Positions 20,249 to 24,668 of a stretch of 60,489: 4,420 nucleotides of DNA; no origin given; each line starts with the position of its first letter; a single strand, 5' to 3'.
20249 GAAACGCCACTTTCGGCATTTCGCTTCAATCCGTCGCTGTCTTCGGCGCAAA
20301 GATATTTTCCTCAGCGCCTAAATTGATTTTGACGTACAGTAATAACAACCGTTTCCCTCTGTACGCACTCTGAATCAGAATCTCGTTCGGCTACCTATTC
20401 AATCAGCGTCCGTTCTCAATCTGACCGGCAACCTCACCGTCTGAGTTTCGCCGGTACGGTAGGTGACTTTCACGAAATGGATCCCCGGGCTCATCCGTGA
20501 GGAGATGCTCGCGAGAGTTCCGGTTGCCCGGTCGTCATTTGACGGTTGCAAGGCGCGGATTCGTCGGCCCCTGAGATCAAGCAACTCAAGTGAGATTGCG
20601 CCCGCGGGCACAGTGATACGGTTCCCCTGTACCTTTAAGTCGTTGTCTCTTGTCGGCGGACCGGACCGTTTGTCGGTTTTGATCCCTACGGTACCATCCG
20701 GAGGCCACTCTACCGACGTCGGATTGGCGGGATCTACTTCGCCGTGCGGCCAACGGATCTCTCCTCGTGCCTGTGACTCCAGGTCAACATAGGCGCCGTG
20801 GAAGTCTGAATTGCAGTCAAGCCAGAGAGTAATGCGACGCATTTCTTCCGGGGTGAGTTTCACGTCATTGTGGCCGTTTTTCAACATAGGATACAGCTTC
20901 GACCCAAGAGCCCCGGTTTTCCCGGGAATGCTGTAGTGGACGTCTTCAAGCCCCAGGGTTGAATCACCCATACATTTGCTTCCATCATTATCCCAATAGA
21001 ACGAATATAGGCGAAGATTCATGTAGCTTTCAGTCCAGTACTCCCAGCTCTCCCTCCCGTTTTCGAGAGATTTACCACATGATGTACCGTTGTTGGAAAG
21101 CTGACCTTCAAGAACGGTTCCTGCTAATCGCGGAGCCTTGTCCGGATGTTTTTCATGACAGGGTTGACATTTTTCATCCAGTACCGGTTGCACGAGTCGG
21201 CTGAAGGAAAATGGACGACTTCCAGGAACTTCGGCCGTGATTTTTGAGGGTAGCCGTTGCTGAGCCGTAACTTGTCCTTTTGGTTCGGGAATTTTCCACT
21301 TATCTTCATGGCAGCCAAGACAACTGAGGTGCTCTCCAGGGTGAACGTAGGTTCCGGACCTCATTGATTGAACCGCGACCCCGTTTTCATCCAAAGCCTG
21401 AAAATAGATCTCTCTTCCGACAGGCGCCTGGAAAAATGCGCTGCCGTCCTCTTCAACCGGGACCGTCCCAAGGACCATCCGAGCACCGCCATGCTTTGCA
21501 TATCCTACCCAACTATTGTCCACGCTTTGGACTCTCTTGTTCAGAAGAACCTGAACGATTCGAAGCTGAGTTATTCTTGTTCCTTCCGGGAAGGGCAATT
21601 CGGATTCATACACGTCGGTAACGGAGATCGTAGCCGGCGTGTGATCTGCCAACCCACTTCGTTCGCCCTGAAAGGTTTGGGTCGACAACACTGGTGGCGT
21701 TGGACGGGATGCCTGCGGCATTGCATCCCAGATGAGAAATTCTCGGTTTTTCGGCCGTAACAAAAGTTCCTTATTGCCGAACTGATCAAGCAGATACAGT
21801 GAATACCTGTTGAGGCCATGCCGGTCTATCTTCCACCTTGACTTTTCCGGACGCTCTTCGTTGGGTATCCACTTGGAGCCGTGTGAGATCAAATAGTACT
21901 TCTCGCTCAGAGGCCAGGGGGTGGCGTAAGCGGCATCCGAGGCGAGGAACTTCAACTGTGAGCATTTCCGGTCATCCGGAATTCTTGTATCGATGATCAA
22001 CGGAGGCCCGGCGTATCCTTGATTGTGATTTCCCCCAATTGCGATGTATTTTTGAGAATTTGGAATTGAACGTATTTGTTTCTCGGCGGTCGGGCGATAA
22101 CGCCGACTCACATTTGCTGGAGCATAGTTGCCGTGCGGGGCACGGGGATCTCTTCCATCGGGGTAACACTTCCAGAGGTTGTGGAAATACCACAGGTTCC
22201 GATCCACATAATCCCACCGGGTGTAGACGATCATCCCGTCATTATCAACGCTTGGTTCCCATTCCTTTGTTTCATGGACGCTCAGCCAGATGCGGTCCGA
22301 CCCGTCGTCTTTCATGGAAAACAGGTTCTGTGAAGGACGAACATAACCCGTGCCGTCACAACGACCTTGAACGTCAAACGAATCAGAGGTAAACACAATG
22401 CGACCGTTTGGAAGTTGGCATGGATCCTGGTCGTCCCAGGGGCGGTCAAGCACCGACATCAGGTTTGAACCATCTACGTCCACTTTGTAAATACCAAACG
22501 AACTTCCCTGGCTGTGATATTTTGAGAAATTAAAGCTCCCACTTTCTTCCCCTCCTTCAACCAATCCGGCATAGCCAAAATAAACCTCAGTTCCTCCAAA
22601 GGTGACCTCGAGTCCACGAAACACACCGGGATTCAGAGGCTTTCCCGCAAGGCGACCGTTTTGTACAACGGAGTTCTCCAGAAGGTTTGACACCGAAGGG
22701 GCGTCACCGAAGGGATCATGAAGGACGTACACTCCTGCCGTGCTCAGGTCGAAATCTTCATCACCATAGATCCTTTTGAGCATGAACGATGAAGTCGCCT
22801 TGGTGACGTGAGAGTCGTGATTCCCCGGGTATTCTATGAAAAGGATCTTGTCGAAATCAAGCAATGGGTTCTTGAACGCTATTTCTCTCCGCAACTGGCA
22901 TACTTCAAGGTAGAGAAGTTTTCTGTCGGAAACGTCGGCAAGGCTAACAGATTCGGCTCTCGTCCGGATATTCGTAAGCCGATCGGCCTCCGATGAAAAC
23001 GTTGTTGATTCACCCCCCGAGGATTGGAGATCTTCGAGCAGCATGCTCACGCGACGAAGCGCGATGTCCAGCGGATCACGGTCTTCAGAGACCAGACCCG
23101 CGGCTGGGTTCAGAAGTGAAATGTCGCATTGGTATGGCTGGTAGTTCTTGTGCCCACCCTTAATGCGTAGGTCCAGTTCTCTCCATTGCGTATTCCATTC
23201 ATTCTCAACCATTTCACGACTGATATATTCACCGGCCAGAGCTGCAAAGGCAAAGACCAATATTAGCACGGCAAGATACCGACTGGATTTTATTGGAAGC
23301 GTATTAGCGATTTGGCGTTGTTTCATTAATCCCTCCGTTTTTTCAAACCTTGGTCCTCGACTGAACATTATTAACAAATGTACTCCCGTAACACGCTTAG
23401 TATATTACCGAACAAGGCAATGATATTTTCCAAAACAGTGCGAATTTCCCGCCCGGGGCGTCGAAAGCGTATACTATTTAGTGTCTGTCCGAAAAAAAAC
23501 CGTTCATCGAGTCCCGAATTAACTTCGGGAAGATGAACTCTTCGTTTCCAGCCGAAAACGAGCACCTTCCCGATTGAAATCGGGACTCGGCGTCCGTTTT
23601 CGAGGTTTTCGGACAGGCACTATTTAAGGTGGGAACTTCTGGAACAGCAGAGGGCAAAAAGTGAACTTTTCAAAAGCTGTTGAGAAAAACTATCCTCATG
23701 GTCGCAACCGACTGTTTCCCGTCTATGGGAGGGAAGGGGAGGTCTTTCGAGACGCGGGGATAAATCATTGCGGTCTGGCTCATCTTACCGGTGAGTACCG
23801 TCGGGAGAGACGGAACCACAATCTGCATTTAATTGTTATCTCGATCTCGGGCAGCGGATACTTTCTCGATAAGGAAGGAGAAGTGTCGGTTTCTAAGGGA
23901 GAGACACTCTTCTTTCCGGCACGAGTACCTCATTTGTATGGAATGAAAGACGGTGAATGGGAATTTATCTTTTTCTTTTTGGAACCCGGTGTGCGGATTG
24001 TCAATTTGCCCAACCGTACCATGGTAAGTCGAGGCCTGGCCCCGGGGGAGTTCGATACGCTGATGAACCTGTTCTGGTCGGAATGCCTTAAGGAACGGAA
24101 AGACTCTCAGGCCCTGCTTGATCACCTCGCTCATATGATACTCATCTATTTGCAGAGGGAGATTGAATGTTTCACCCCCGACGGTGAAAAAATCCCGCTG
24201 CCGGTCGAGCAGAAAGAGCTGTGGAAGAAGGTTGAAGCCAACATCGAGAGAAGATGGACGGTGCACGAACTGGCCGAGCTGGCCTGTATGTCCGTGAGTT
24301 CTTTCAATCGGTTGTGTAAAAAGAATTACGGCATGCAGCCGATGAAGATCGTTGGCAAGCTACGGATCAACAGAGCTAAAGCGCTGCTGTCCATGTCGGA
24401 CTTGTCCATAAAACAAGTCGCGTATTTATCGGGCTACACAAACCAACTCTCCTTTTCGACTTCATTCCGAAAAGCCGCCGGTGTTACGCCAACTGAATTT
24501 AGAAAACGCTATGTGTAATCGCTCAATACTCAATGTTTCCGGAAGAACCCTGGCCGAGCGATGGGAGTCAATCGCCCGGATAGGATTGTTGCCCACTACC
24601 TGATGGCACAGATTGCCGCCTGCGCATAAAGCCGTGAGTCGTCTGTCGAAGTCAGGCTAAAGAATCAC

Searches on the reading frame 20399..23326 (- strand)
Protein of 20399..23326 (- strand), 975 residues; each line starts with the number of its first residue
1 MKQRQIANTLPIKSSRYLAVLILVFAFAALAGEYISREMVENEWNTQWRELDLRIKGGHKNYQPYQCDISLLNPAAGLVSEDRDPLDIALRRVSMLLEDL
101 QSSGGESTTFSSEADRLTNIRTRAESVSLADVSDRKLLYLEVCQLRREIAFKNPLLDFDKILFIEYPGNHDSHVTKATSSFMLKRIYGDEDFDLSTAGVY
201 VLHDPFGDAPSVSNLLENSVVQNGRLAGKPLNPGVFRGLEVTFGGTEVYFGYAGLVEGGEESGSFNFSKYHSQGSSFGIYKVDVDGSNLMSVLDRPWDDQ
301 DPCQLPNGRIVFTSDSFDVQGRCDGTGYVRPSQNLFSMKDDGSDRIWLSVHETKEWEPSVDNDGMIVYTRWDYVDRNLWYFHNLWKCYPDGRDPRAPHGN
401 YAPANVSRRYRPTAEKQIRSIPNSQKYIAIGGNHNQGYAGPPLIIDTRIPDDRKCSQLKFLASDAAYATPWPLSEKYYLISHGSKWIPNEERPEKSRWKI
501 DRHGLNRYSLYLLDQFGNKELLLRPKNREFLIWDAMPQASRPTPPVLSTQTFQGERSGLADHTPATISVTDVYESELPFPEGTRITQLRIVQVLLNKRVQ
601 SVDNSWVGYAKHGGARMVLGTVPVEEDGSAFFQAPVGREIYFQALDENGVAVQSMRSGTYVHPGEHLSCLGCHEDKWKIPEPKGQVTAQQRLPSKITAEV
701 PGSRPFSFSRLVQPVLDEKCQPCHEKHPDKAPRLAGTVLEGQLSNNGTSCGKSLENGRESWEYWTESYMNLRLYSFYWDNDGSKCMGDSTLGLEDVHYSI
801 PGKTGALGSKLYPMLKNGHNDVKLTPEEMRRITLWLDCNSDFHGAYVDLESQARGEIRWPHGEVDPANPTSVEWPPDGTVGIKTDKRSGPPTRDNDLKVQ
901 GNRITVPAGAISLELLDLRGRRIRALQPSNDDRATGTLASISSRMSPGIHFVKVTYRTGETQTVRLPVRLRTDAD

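Call 7: search_protein_families(library=pfam, proteins=[window:20399-23326:-], max_evalue=1)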
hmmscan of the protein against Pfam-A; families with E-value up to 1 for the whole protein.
window:20399-23326:- (975 aa): 3 families
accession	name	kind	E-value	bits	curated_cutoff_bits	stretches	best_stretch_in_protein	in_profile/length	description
PF18582.6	HZS_alpha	-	8.1e-23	81.2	26.6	1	585-674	3-98/98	Hydrazine synthase alpha subunit middle domain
PF09699.15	Paired_CXXCH_1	-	0.11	12.6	20.6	1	713-734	2-23/41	Doubled CXXCH motif (Paired_CXXCH_1)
PF14522.11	Cytochrome_C7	-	0.12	12.6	24.8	1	662-730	8-54/67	Cytochrome c7 and related cytochrome c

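Call 8: search_protein_families(library=ncbifam, proteins=[window:20399-23326:-], max_evalue=1)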
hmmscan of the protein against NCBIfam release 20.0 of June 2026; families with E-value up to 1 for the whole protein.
window:20399-23326:- (975 aa): 4 families
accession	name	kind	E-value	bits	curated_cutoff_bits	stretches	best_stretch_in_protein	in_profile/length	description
NF052339.1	hydrazine_alpha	equivalog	5.8e-11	41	800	2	615-676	526-587/804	hydrazine synthase subunit alpha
TIGR04183.1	Por_Secre_tail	domain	0.012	15.5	23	1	907-965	17-68/72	T9SS type A sorting domain-containing protein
TIGR01905.1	paired_CXXCH_1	subfamily_domain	0.17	11.8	25.2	1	714-733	3-22/41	doubled CXXCH domain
TIGR02800.1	propeller_TolB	equivalog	0.18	10.7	343.15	1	271-313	341-383/418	Tol-Pal system beta propeller repeat protein TolB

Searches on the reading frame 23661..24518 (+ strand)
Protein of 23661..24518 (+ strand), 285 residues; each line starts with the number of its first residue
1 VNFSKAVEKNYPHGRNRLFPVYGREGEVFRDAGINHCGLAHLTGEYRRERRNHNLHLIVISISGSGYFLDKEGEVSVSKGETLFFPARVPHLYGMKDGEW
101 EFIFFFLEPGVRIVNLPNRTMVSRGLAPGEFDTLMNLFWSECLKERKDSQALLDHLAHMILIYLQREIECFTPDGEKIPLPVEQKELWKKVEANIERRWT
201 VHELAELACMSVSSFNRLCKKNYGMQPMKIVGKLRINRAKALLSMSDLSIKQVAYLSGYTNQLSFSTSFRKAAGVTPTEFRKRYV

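Call 10: search_protein_families(library=pfam, proteins=[window:23661-24518:+], max_evalue=0.001)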
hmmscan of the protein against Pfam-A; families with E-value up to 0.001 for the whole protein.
window:23661-24518:+ (285 aa): 3 families
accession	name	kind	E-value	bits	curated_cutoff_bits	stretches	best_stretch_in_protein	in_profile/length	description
PF12833.13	HTH_18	-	1.6e-22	80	33.6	1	204-283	1-80/80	Helix-turn-helix domain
PF00165.29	HTH_AraC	-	3.3e-16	59.4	26.6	2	245-282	6-42/42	Bacterial regulatory helix-turn-helix proteins, AraC family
PF02311.25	AraC_binding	-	2.6e-06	27.6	21.1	1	46-102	14-71/135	AraC-like ligand binding domain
